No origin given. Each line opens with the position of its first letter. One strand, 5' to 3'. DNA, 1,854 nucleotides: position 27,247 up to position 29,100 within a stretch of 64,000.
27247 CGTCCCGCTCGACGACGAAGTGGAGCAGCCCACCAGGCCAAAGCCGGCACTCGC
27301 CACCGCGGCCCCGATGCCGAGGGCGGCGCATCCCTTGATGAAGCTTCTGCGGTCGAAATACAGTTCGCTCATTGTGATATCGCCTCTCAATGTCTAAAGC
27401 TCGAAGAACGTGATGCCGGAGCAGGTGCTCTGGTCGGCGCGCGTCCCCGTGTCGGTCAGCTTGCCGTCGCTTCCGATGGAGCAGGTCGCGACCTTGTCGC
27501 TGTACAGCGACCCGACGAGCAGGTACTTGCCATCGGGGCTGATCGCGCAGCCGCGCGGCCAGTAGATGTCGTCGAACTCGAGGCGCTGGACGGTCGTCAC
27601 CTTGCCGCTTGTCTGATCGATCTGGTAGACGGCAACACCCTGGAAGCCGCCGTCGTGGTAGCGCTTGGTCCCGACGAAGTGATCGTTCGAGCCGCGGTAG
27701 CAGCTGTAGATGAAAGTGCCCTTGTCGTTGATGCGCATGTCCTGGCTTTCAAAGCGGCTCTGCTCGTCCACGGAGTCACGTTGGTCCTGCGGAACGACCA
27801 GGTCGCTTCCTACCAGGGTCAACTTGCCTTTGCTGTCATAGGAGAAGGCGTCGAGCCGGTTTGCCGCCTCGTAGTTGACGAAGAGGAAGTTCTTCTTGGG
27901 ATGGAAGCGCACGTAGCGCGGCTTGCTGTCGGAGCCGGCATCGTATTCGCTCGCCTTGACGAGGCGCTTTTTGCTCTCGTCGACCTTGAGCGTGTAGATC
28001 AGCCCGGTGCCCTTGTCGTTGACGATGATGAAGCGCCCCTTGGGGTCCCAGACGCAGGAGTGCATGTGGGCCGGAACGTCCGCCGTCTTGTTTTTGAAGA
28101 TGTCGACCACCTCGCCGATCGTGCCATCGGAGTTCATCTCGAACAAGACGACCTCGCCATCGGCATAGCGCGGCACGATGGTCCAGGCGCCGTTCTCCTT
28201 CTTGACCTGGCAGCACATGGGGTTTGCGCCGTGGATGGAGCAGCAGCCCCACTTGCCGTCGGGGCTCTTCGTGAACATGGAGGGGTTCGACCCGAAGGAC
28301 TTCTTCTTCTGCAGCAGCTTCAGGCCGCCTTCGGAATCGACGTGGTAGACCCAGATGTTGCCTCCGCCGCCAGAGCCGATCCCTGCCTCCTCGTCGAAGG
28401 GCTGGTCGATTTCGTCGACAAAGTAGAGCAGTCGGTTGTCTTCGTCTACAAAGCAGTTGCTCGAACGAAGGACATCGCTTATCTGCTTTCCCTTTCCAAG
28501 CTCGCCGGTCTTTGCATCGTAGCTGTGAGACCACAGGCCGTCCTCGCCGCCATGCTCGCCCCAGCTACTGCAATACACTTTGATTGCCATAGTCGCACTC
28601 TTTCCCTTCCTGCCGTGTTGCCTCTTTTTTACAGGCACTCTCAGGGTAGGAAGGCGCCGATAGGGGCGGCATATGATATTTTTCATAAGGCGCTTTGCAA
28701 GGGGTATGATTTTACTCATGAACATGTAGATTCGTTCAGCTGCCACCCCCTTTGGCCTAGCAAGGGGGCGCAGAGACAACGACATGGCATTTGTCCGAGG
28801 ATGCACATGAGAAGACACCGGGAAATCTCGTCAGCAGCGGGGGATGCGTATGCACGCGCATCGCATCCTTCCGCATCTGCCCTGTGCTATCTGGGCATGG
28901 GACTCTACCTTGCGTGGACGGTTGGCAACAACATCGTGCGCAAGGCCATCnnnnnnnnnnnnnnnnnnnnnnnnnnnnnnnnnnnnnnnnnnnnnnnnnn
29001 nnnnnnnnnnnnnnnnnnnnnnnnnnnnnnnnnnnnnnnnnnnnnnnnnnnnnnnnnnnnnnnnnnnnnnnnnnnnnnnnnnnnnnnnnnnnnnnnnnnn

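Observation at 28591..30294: Polytopic-membrane LuxR regulator divergent from the propeller operon, with repeated TATGAT-N-TCAT motifs between them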

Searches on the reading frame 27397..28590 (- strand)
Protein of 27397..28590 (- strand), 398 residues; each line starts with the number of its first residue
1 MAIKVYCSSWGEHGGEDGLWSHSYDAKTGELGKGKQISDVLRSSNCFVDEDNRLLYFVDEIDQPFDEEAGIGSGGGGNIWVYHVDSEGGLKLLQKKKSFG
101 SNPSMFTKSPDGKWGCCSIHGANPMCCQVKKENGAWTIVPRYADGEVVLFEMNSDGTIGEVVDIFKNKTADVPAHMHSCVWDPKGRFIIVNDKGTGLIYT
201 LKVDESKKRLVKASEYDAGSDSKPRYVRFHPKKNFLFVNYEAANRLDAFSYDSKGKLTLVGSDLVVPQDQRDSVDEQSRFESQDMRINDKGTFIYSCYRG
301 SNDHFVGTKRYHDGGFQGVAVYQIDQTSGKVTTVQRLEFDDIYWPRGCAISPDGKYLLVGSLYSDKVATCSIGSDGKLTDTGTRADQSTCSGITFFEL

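Call 6: search_protein_families(library=pfam, proteins=[window:27397-28590:-], max_evalue=0.01)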
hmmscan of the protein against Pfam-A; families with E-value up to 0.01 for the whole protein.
window:27397-28590:- (398 aa): 2 families
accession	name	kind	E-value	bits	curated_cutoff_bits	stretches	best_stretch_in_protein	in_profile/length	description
PF10282.15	Lactonase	-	9.6e-43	147.1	21.7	1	120-388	84-337/344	Lactonase, 7-bladed beta-propeller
PF00400.38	WD40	-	0.0056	17.6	27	0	347-361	16-30/39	WD domain, G-beta repeat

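Call 20: find_related_loci(query=A2, collection=genome_contigs, flank=5000)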
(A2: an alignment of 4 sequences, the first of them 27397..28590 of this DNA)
Query A2 (398 aa) in genome_contigs; peptide patterns used: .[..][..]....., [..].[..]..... (x = any residue, [..] = any of these).
99 stretches matched a pattern; 1 encode a relative of the query (tblastn E <= 1e-3); 1 distinct loci.
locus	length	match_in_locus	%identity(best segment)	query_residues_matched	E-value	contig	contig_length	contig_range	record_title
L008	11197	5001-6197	62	1-397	2e-163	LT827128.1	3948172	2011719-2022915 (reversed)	Gordonibacter sp. Marseille-P2775 genome assembly, chromosome: contig00001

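Call 28: find_related_loci(query=A3, collection=metagenome_contigs, flank=4000)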
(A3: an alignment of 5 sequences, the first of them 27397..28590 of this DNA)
Query A3 (398 aa) in metagenome_contigs; peptide patterns used: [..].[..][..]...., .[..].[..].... (x = any residue, [..] = any of these).
141 stretches matched a pattern; 2 encode a relative of the query (tblastn E <= 1e-3); 2 distinct loci.
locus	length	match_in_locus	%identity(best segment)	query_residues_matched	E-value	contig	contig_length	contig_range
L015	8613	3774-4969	60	1-396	1e-135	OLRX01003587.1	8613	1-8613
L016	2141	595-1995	39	1-396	2e-98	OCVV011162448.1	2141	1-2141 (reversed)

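Call 40: search_solved_structures(query=window:27397-28590:-, max_evalue=0.001)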
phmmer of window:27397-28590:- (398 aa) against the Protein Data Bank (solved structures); distinct sequences matched with E-value up to 0.001: 8.
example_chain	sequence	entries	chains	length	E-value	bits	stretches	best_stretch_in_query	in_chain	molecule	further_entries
3scy_A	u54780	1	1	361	2.4e-11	46.7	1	131-364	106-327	Hypothetical bacterial 6-phosphogluconolactonase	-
3fgb_A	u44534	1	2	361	3e-11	46.4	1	132-381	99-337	uncharacterized protein Q89ZH8_BACTN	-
6igb_A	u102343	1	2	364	3.2e-11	46.3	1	134-369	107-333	Periplasmic gluconolactonase, PpgL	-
4qrj_A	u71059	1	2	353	9.8e-11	44.7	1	121-361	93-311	putative 6-phosphogluconolactonase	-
6nau_A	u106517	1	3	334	0.00032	23.2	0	222-347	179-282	6-phosphogluconolactonase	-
5c2v_B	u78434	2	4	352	0.00047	22.7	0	330-359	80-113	HYDRAZINE SYNTHASE BETA SUBUNIT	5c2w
3hfq_A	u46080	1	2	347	0.00059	22.3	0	173-303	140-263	uncharacterized protein lp_2219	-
1ri6_A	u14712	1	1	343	0.00078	22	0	319-379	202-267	putative isomerase ybhE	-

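Call 41: search_protein_families(library=ncbifam, proteins=[window:27397-28590:-], max_evalue=0.01)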
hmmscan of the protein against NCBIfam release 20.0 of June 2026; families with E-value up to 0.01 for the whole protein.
window:27397-28590:- (398 aa): 3 families
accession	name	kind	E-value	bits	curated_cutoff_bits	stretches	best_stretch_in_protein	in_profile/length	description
NF008258.1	PRK11028.1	equivalog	5.7e-14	51.9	370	1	132-381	90-314/330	6-phosphogluconolactonase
NF050136.1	PGL_lacton_Staph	exception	1.1e-13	51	500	1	131-365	93-309/341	6-phosphogluconolactonase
TIGR03866.1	PQQ_ABC_repeats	subfamily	0.0047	16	287.3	0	148-248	96-193/310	PQQ-dependent catabolism-associated beta-propeller protein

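Call 82: find_homologous_proteins(query=window:27397-28590:-, max_evalue=1e-20)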
Query window:27397-28590:- (398 aa): 20 proteins with E <= 1e-20 among 1899 candidates.
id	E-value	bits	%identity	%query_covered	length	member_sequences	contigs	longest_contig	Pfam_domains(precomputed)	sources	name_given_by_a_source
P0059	6.1e-272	920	98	100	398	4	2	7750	PF10282.16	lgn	-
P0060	5.2e-235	798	83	100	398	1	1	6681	PF10282.16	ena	-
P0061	1.1e-173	596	65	99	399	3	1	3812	PF10282.16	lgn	-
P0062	4.7e-168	578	63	100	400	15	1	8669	PF10282.16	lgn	-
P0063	1.1e-163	563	61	99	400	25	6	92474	PF10282.16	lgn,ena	-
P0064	1.0e-113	399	46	99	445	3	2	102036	PF10282.16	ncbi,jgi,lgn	ncbi:MAG: beta-propeller fold lactonase family protein [Coriobacteriales bacterium]|jgi:6-phosphoglu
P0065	5.4e-112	393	46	98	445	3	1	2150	PF10282.16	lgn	-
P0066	1.0e-111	392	45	99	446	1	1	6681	PF10282.16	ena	-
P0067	4.9e-108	380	47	100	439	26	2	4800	PF10282.16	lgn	-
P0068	2.6e-107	378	46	98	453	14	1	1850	PF10282.16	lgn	-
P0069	1.5e-100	355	44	99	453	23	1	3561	PF10282.16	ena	-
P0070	4.0e-91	324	42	100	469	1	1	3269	PF10282.16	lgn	-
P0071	1.4e-84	303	40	99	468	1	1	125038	PF10282.16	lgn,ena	-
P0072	3.7e-83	298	39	99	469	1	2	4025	PF10282.16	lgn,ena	-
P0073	1.9e-81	292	38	99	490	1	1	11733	PF10282.16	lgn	-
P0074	1.8e-80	289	39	99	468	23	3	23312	PF10282.16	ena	-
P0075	9.0e-80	287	38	99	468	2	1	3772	PF10282.16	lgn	-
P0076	1.2e-78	283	38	98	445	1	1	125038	PF10282.16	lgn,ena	-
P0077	1.0e-46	178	31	100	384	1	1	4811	PF10282.16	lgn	-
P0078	3.7e-41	160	38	57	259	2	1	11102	PF10282.16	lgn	-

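Call 97: predict_structure(alignment_id=A7)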
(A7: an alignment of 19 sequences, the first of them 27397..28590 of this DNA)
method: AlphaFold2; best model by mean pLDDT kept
length: 398 residues; sequences in the alignment: 19
mean_pLDDT: 91.6   pTM: 0.91
mean pLDDT of the five models: 91.6, 90.8, 90.0, 89.8, 88.8
residues with pLDDT >= 90: 307; 70-90: 65; 50-70: 25; < 50: 1
segments of 3 or more residues with pLDDT < 50: none
pLDDT, mean of each block of 10 residues (from residue 1): 92 88 96 94 92 95 74 74 96 91 93 95 65 80 73 97 80 84 97 93 95 94 96 98 97 97 98 93 97 98 89 94 98 98 95 98 96 98 95 96
secondary structure, 60 per line:
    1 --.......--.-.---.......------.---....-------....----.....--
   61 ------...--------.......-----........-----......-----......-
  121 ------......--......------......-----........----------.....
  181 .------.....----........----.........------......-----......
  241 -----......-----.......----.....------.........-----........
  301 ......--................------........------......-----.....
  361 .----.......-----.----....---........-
elements in order: E3-9 E18-24 E35-38 E46-49 E54-58 E78-84 E90-97 E103-108 E114-119 E127-132 E135-140 E147-152 E158-165 E176-181 E188-192 E197-204 E209-217 E224-229 E235-240 E246-251 E257-263 H268-272 E279-287 E293-306 E309-324 E331-338 E345-350 E356-361 E366-372 E383-386 E390-397

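Call 99: fold_search(model_id=the predicted structure, library=pdb)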
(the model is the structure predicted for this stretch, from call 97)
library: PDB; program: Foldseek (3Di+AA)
matches with E <= 10: 1694; with E <= 0.001: 1069
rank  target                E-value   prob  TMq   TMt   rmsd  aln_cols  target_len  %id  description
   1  3scy                  6.8e-20  1.00  0.73  0.81   4.2       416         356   19  Crystal structure of a putative 6-phosphogluconolactonase (BF1038) from Bacteroides fragilis NCTC 9343 at 1.50 A resolut (released 2011-07-20)
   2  6igb_A                2.4e-19  1.00  0.76  0.83   4.4       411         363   18  the structure of Pseudomonas aeruginosa Periplasmic gluconolactonase, PpgL (released 2018-11-21)
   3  4qrj_A                2.4e-19  1.00  0.73  0.84   4.0       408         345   19  Crystal structure of a putative 6-phosphogluconolactonase (BACUNI_04672) from Bacteroides uniformis ATCC 8492 at 2.20  (released 2014-07-23)
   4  4qrj_B                6.9e-19  1.00  0.73  0.84   4.0       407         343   18  Crystal structure of a putative 6-phosphogluconolactonase (BACUNI_04672) from Bacteroides uniformis ATCC 8492 at 2.20  (released 2014-07-23)
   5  3fgb_B                8.0e-19  1.00  0.74  0.83   3.5       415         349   19  Crystal structure of the Q89ZH8_BACTN protein from Bacteroides thetaiotaomicron. Northeast Structural Genomics Consort (released 2008-12-23)
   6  3fgb_A                2.0e-18  1.00  0.73  0.83   3.6       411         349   19  Crystal structure of the Q89ZH8_BACTN protein from Bacteroides thetaiotaomicron. Northeast Structural Genomics Consort (released 2008-12-23)
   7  3hfq_A                1.6e-17  1.00  0.74  0.85   3.8       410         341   15  Crystal structure of the lp_2219 protein from Lactobacillus plantarum. Northeast Structural Genomics Consortium Target (released 2009-05-26)
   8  1ri6                  7.1e-16  1.00  0.73  0.86   3.4       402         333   16  Structure of a putative isomerase from E. coli (released 2003-11-25)
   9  6nau_A                2.6e-15  1.00  0.73  0.86   3.4       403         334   17  1.55 Angstrom Resolution Crystal Structure of 6-phosphogluconolactonase from Klebsiella pneumoniae (released 2018-12-19)
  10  1jof_A                1.8e-14  1.00  0.69  0.74   8.9       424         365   13  Neurospora crassa 3-carboxy-cis,cis-mucoante lactonizing enzyme (released 2002-04-12)
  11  3u4y_B                4.9e-11  1.00  0.59  0.72   6.0       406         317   11  The crystal structure of a functionally unknown protein (Dtox_1751) from Desulfotomaculum acetoxidans DSM 771. (released 2011-10-26)
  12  8era_C                6.9e-11  1.00  0.61  0.76   4.4       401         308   10  RMC-5552 in complex with mTORC1 and FKBP12 (released 2022-12-28)
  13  3u4y_A                7.2e-11  1.00  0.61  0.75   6.6       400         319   12  The crystal structure of a functionally unknown protein (Dtox_1751) from Desulfotomaculum acetoxidans DSM 771. (released 2011-10-26)
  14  7d4i_B1               2.3e-09  1.00  0.36  0.21  18.6       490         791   11  Cryo-EM structure of 90S small ribosomal precursors complex with the DEAH-box RNA helicase Dhr1 (State F) (released 2021-10-06)
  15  6rtd_A                5.7e-09  1.00  0.51  0.45   9.3       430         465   13  Dihydro-heme d1 dehydrogenase NirN in complex with DHE (released 2019-06-19)
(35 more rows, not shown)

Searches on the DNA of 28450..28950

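Call 87: search_rna_families(source=window, start=28450, end=28950, threshold=evalue, max_evalue=1)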
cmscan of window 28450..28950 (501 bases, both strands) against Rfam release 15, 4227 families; matches with E-value up to 1: 0.
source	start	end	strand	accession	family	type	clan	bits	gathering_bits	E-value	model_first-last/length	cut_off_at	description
